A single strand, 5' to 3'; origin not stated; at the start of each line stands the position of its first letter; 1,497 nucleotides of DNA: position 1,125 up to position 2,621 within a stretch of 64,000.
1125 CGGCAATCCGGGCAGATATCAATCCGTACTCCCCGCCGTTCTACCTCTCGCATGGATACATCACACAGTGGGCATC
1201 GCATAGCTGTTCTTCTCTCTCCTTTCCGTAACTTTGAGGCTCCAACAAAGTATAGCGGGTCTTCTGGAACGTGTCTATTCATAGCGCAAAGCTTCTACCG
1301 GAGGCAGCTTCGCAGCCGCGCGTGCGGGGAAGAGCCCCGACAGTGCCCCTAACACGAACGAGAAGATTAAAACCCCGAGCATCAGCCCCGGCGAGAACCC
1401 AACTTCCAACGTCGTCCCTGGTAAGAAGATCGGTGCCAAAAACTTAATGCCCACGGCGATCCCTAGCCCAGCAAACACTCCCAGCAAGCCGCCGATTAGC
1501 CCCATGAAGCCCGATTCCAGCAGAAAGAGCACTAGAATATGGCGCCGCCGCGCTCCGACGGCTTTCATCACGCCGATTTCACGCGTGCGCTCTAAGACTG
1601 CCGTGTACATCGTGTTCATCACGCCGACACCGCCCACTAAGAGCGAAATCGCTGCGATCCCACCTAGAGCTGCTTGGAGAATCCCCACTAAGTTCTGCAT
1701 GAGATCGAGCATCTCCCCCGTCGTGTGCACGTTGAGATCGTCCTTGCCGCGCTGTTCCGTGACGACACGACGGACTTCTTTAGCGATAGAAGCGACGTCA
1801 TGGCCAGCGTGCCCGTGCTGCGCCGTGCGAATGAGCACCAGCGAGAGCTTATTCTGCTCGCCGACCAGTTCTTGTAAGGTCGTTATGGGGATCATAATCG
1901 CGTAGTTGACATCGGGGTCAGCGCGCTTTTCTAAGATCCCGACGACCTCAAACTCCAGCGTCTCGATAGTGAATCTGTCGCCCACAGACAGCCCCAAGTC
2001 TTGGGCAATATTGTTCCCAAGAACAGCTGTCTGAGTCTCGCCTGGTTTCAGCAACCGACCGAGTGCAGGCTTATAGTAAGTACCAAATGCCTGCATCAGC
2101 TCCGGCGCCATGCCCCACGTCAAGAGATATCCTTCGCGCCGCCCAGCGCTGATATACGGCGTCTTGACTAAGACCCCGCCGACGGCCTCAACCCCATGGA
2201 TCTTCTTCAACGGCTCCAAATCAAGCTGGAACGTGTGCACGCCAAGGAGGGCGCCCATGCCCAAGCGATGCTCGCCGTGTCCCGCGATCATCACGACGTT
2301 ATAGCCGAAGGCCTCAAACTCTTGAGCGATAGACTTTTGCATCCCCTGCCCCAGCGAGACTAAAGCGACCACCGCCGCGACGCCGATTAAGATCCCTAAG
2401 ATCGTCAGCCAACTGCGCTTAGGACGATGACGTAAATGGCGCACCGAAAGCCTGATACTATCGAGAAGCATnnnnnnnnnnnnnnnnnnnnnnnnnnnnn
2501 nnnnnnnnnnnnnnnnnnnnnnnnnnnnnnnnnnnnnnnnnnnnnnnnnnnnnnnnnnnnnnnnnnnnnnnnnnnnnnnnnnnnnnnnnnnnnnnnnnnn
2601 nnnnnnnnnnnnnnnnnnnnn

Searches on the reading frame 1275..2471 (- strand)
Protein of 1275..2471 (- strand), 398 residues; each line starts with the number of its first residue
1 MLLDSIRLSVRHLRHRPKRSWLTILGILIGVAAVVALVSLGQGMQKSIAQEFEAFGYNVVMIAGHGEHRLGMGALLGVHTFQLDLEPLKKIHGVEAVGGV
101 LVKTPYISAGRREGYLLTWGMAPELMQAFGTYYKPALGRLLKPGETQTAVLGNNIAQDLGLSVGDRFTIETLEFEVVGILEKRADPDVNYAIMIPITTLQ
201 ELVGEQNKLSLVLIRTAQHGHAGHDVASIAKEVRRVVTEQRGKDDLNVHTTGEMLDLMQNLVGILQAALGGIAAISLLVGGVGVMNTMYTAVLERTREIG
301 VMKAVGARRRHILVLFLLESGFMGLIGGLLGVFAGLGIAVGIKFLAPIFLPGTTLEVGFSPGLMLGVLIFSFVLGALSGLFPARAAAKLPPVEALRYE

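Call 65: search_protein_families(library=pfam, proteins=[window:1275-2471:-], max_evalue=0.00001)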
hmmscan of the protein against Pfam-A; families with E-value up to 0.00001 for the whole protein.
window:1275-2471:- (398 aa): 2 families
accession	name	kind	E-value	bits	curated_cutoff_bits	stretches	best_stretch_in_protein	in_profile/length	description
PF12704.14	MacB_PCD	-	6.3e-28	98.9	27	1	20-218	1-193/207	MacB-like periplasmic core domain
PF02687.27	FtsX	-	1.7e-20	73.7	25.5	1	272-391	3-120/120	FtsX-like permease C-terminal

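Call 94: find_encoding_contigs(protein=window:1275-2471:-, flank=10000, max_places=1)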
Protein window:1275-2471:- (398 aa): no gene with exactly this product is on record in the collection.
